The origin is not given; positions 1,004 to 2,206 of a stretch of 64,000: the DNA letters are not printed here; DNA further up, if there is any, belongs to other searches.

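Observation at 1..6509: Operon encoding FAAL, ACP-fused alpha-oxoamine synthase, NTase, truncated AsnB-like amidotransferase and MFS exporter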

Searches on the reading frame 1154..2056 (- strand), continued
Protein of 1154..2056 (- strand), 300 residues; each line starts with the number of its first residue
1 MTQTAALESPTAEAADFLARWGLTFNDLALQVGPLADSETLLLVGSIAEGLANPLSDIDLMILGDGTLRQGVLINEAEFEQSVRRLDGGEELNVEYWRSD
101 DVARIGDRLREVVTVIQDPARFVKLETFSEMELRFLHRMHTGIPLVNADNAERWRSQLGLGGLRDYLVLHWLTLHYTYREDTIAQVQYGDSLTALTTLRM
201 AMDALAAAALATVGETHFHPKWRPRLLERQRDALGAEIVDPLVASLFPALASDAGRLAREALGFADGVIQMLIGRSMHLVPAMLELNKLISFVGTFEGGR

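Call 70: find_encoding_contigs(protein=P0010, flank=10000, max_places=2)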
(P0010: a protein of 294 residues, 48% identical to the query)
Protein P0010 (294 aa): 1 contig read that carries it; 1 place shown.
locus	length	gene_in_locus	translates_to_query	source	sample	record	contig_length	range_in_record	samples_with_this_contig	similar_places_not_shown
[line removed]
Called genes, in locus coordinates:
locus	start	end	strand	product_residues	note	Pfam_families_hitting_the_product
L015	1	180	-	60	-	?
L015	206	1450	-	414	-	PF02771:Acyl-CoA_dh_N, PF02770:Acyl-CoA_dh_M, PF00441:Acyl-CoA_dh_1, PF08028:Acyl-CoA_dh_2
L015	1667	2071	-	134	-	-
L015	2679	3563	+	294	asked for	PF01909:NTP_transf_2 (weak)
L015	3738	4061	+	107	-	-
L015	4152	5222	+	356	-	PF14907:NTP_transf_5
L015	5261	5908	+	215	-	-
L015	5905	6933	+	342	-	PF01408:GFO_IDH_MocA, PF02894:GFO_IDH_MocA_C, PF22725:GFO_IDH_MocA_C3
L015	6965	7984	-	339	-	PF00487:FA_desaturase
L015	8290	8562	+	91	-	?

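Call 79: predict_structure(alignment_id=A4)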
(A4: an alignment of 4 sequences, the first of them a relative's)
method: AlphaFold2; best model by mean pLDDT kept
length: 376 residues; sequences in the alignment: 4
mean_pLDDT: 81.2   pTM: 0.81
mean pLDDT of the five models: 81.2, 72.4, 63.4, 60.5, 50.7
residues with pLDDT >= 90: 135; 70-90: 169; 50-70: 50; < 50: 22
segments of 3 or more residues with pLDDT < 50: 1-4, 100-106, 205-208, 366-368, 374-376
pLDDT, mean of each block of 10 residues (from residue 1): 62 87 88 93 93 85 88 90 78 67 54 78 89 86 87 86 75 84 92 92 58 65 66 92 91 76 92 87 93 76 90 91 95 91 86 72 53 44
secondary structure, 60 per line:
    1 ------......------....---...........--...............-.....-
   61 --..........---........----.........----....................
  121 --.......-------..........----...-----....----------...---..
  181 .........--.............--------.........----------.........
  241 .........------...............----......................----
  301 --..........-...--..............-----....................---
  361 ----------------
elements in order: H7-12 H19-22 H26-36 H39-47 E48-53 H55-59 H63-72 E76-83 H88-96 H101-120 E123-129 H137-146 H159-162 E173-175 H179-189 H192-204 H213-221 H232-249 H256-270 H275-296 H303-312 H319-332 H338-357

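Call 81: fold_search(model_id=the predicted structure, library=pdb)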
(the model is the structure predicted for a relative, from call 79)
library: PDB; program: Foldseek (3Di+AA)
matches with E <= 10: 411; with E <= 0.001: 239
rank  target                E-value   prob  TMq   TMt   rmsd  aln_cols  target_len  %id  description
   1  5cab_B                1.9e-06  1.00  0.33  0.83   2.7       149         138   19  Structure of Leishmania nucleoside diphostate kinase mutant Del5-Cterm (released 2015-10-14)
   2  3vgu_A                2.1e-06  1.00  0.32  0.80   3.1       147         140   22  E134A mutant nucleoside diphosphate kinase derived from Halomonas sp. 593 (released 2012-07-11)
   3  6ay1_A                2.5e-06  1.00  0.33  0.83   2.8       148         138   20  Crystal structure of a nucleoside diphosphate kinase NDK from Helicobacter pylori (released 2017-09-20)
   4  4s0m_A                3.3e-06  1.00  0.32  0.81   2.3       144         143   22  Crystal Structure of nucleoside diphosphate kinase at 1.92 A resolution from acinetobacter baumannii (released 2015-02-11)
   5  4w98                  3.3e-06  1.00  0.32  0.78   2.8       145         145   22  Acinetobacter baumannii SDF NDK (released 2015-06-17)
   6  4wbf                  3.5e-06  1.00  0.32  0.82   2.4       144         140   23  Acinetobacter baumannii SDF NDK (released 2015-06-17)
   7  6ay1_B                4.1e-06  1.00  0.33  0.85   2.6       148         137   20  Crystal structure of a nucleoside diphosphate kinase NDK from Helicobacter pylori (released 2017-09-20)
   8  6xp4_D                4.3e-06  1.00  0.32  0.75   2.5       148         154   19  Nucleoside Diphosphate Kinase from Aspergillus fumgiatus Af293 (released 2020-11-04)
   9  4ek2_A                4.5e-06  1.00  0.33  0.82   2.5       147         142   20  The structure of nucleoside diphosphate kinase (NDK) from Burkholderia thailandensis bound to deoxyadenosine monophosp (released 2012-05-09)
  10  6aes_A                5.0e-06  1.00  0.33  0.82   2.3       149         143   23  Crystal structure of Nucleoside diphosphate kinase from Pseudomonas aeruginosa at 3.55 A resolution. (released 2018-09-12)
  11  2hur_A                5.0e-06  1.00  0.32  0.80   2.4       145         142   22  Escherichia coli nucleoside diphosphate kinase (released 2007-04-10)
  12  3ngs_B                5.2e-06  1.00  0.31  0.72   3.5       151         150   20  Structure of Leishmania nucleoside diphosphate kinase b with ordered nucleotide-binding loop (released 2011-04-27)
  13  3pj9_C                5.5e-06  1.00  0.32  0.83   2.5       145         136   19  Crystal structure of a Nucleoside Diphosphate Kinase from Campylobacter jejuni (released 2010-11-24)
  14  7jtk_i                5.5e-06  1.00  0.32  0.59  19.8       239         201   21  Radial spoke 1 isolated from Chlamydomonas reinhardtii (released 2020-12-16)
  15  3vgv_A                5.7e-06  1.00  0.32  0.83   2.3       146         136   24  E134A mutant nucleoside diphosphate kinase derived from Halomonas sp. 593 (released 2012-07-11)
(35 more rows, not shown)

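Call 84: search_solved_structures(query=L001:16391-17734:+, max_evalue=1e-10)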
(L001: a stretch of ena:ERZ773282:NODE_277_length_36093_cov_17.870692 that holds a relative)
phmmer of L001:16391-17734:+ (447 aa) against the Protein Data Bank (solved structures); distinct sequences matched with E-value up to 1e-10: 289 (the best 60 are shown).
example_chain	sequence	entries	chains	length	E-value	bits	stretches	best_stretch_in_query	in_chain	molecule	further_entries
2ve3_A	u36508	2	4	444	1.8e-35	125.8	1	10-417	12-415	PUTATIVE CYTOCHROME P450 120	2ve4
6mi0_A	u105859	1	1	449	1.4e-34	122.9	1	9-437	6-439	Cytochrome P450 51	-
7jj1_A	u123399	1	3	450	1.4e-34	122.9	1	9-437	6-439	Cytochrome P450 51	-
6mcw_A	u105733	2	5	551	2.7e-34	121.9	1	9-437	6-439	Cytochrome P450 51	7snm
3dbg_A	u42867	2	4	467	9.5e-31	110.2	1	18-418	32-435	Putative cytochrome P450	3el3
5tl8_A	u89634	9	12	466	2.1e-29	105.8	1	7-441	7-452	Protein CYP51 | CYP51, sterol 14alpha-demethylase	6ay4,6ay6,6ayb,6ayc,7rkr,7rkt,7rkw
8sbi_A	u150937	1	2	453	7e-28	100.8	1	8-416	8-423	Lanosterol 14-alpha demethylase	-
6uez_A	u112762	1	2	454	7e-28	100.8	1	8-416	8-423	Lanosterol 14-alpha demethylase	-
8ss0_A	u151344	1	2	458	7.3e-28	100.7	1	8-416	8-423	Lanosterol 14-alpha demethylase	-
8yqo_A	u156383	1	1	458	7.4e-28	100.7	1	8-416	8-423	Lanosterol 14-alpha demethylase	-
6c93_A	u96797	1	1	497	9.9e-28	100.3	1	232-421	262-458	Cytochrome P450 4B1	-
7wzl_A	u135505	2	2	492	1.1e-27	100.1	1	92-432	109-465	Putative cytochrome P450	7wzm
5t6q_A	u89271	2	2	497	1.4e-27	99.8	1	232-421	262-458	Cytochrome P450 4B1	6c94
4uhl_A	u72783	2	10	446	1.9e-27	99.4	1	15-416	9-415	STEROL 14-ALPHA DEMETHYLASE | Lanosterol 14-alpha demethylase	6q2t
3jus_A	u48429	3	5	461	3e-27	98.7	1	16-416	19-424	Lanosterol 14-alpha demethylase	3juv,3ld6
9yk4_A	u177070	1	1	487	6.9e-27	97.5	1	13-419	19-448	Cytochrome P450 3A4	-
6ma7_A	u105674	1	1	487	8.4e-27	97.2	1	13-417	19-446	Cytochrome P450 3A4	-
4ny4_A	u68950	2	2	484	1e-26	97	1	13-417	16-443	Cytochrome P450 3A4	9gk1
1w0e_A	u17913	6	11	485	1e-26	97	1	13-417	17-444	CYTOCHROME P450 3A4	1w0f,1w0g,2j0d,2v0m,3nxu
1tqn_A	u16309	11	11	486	1e-26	96.9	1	13-417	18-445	cytochrome P450 3A4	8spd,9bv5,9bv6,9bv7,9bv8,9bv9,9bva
7lxl_A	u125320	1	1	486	1e-26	96.9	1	13-417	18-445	Cytochrome P450 3A4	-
3tjs_A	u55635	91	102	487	1e-26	96.9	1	13-417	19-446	Cytochrome P450 3A4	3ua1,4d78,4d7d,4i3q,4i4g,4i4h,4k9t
7kvk_A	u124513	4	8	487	1.5e-26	96.4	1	13-417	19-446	Cytochrome P450 3A4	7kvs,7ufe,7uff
4d6z_A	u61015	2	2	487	1.6e-26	96.3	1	13-417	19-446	CYTOCHROME P450 3A4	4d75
1u13_A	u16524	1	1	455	3.2e-26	95.3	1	30-423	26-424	Cytochrome P450 51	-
2w0a_A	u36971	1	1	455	3.4e-26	95.2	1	30-423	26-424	CYTOCHROME P450 51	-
1x8v_A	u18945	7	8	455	4.5e-26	94.8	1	30-423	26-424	Cytochrome P450 51 | STEROL 14ALPHA-DEMETHYLASE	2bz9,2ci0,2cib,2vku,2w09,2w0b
1e9x_A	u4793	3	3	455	7.7e-26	94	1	33-423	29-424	CYTOCHROME P450 51-LIKE RV0764C | CYTOCHROME P450 51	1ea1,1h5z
5vcd_A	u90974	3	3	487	3.1e-25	92.1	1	239-419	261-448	Cytochrome P450 3A4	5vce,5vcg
8q2f_A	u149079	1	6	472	3.5e-25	91.9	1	226-435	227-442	Bifunctional cytochrome P450/NADPH--P450 reductase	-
5veu_A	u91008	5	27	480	4.6e-24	88.2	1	242-417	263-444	Cytochrome P450 3A5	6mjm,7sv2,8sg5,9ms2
7lad_A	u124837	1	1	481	4.7e-24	88.2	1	242-417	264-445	Cytochrome P450 3A5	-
8gk3_A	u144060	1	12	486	5.4e-24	88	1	243-417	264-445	Cytochrome P450 3A7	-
7mk8_A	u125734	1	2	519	6.8e-24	87.6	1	243-417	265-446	Isoform 2 of Cytochrome P450 3A7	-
4h24_A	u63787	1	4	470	1.1e-23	87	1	224-435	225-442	Cytochrome P450-BM3 variant P450BM3-Cis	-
3cbd_A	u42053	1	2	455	1.7e-23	86.3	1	215-435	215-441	Bifunctional P-450/NADPH-P450 reductase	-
7tef_A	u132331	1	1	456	3.1e-23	85.5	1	55-422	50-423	Cytochrome P450 51B1 Cyp51B1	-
7ydd_A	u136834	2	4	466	3.4e-23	85.3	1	215-435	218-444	P450 BM3 heme domain mutant F87A/T268P/V78I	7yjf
9njw_A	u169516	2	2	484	6.1e-23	84.5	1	256-420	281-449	Cytochrome P450, CYP11A1 | Ancestral Cytochrome P450 11A1 (CYP11A1)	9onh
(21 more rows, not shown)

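Call 85: search_solved_structures(query=L001:17772-18767:+, max_evalue=1e-8)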
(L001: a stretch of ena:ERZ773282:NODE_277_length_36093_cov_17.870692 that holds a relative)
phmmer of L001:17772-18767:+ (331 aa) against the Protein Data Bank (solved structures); distinct sequences matched with E-value up to 1e-8: 20.
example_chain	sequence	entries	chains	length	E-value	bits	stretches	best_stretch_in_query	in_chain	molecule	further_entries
3wj7_A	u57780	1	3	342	4e-32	115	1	2-328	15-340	Putative oxidoreductase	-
7ys8_A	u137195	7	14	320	2.2e-22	83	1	1-246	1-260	UDP-glucose 4-epimerase | UDP-glucose 4-epimerase along with EC 5.1.3.2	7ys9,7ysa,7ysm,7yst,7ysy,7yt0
8vr2_A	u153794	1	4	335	7e-19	71.5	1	4-230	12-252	NAD-dependent epimerase/dehydratase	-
2x4g_A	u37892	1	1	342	5.6e-16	62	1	5-326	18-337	NUCLEOSIDE-DIPHOSPHATE-SUGAR EPIMERASE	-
3vps_A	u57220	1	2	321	1e-14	57.8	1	4-240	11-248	NAD-dependent epimerase/dehydratase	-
6zl6_A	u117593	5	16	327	1.4e-14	57.4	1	3-229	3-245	Epimerase domain-containing protein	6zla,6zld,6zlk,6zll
6wjb_A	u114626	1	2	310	1.8e-14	57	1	4-243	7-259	NAD-dependent epimerase/dehydratase family protein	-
6zlj_A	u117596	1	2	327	5e-14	55.6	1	3-229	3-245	Epimerase domain-containing protein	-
6wj9_A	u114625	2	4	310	1.6e-13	53.9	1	4-243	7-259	NAD-dependent epimerase/dehydratase family protein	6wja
5u4q_A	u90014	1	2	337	6.1e-13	52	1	3-219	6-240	dTDP-glucose 4,6-dehydratase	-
4zrm_A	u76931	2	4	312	7.9e-13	51.6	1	3-241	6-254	UDP-glucose 4-epimerase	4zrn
6kv9_A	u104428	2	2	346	7.9e-12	48.3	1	4-247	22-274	MoeE5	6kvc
1r66_A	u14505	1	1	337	8.9e-12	48.2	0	3-246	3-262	TDP-glucose-4,6-dehydratase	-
1r6d_A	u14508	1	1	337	1.1e-11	47.9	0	3-246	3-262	TDP-glucose-4,6-dehydratase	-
8rdg_A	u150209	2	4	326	7.9e-11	45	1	3-212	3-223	SDR family NAD(P)-dependent oxidoreductase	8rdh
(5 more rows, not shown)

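Call 94: search_protein_representatives(alignment_id=A1)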
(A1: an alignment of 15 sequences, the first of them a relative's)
Query: 15 sequences, 297 profile positions. Proteins with E-value up to 0.001 (for the whole library): 1364; up to 1e-10: 672; up to 1e-30: 124. The best 150 are listed.
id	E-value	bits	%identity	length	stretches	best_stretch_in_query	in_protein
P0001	4.5e-128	442.9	-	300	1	4-293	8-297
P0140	1.2e-123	428.4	-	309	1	6-296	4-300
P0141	1.8e-121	421.2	-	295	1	3-295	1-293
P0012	1.3e-113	395.5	-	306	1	4-295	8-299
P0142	3.6e-109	380.8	-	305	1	3-291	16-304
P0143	9.4e-104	363.1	-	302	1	6-295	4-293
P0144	6.4e-103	360.3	-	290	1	7-292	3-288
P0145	3.5e-102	357.9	-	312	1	3-295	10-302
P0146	5.2e-97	340.9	-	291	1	4-291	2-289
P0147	9.7e-97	340.0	-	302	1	5-286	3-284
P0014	5.1e-96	337.7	-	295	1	5-294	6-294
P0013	6.8e-95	334.0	-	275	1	3-271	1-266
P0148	1.1e-88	313.6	-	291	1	7-277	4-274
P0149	6.4e-83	294.7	-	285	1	5-275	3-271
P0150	3.3e-80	285.7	-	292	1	7-293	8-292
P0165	1.7e-68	247.3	-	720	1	10-292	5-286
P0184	5.1e-57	209.6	-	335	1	7-293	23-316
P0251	1.7e-31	125.8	-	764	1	9-251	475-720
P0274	9.8e-29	116.8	-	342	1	6-275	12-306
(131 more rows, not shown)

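Call 95: search_protein_families(library=pfam, proteins=[P0165, P0251, P0140, P0141, P0184, P0274], max_evalue=0.01)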
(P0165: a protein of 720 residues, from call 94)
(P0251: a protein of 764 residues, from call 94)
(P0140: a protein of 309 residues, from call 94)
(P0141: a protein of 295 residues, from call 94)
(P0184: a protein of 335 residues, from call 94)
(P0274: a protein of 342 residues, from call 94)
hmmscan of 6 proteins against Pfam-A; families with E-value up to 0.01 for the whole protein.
P0165 (720 aa): 2 families
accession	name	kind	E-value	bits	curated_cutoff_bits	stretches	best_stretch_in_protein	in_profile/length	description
PF00155.27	Aminotran_1_2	-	2.4e-44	152.5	19.7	1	355-696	4-360/361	Aminotransferase class I and II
PF01212.27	Beta_elim_lyase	-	0.00049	20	27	0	398-449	33-84/288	Beta-eliminating lyase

P0251 (764 aa): 4 families
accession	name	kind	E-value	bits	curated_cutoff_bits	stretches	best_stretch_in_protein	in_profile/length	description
PF00155.27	Aminotran_1_2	-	6.4e-48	164.2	19.7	1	53-392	2-359/361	Aminotransferase class I and II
PF01212.27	Beta_elim_lyase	-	3.5e-05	23.7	27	1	100-270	35-218/288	Beta-eliminating lyase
PF01909.29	NTP_transf_2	-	0.00015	22.5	21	1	488-530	2-46/93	Nucleotidyltransferase domain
PF22600.2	MTPAP-like_central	-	0.0085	16.6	27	0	496-532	37-70/139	Poly(A) RNA polymerase, mitochondrial-like, central palm domain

P0140 (309 aa): 2 families
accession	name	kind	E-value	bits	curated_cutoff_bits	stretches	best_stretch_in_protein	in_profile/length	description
PF01909.29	NTP_transf_2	-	3.6e-06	27.7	21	1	24-97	6-78/93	Nucleotidyltransferase domain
PF22600.2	MTPAP-like_central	-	0.00028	21.4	27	1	7-61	15-68/139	Poly(A) RNA polymerase, mitochondrial-like, central palm domain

P0141 (295 aa): 4 families
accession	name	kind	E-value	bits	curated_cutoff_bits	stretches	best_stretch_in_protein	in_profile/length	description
PF01909.29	NTP_transf_2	-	2.8e-06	28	21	1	25-99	7-60/93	Nucleotidyltransferase domain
PF18765.7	Polbeta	-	0.0014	19.2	26.9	1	34-66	15-47/93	Polymerase beta, Nucleotidyltransferase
PF19464.4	DUF6001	-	0.002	17.7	25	1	2-61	6-66/348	Family of unknown function (DUF6001)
PF22600.2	MTPAP-like_central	-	0.0043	17.6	27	1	18-60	25-67/139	Poly(A) RNA polymerase, mitochondrial-like, central palm domain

P0184 (335 aa): 2 families
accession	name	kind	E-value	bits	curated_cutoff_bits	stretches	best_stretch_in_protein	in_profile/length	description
PF01909.29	NTP_transf_2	-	6.7e-06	26.8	21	1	45-109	13-74/93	Nucleotidyltransferase domain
PF22600.2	MTPAP-like_central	-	0.0055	17.2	27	1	50-100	39-89/139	Poly(A) RNA polymerase, mitochondrial-like, central palm domain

P0274 (342 aa): 1 family
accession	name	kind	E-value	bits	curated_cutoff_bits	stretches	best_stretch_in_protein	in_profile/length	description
PF01909.29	NTP_transf_2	-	1.1e-07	32.6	21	1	40-76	14-47/93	Nucleotidyltransferase domain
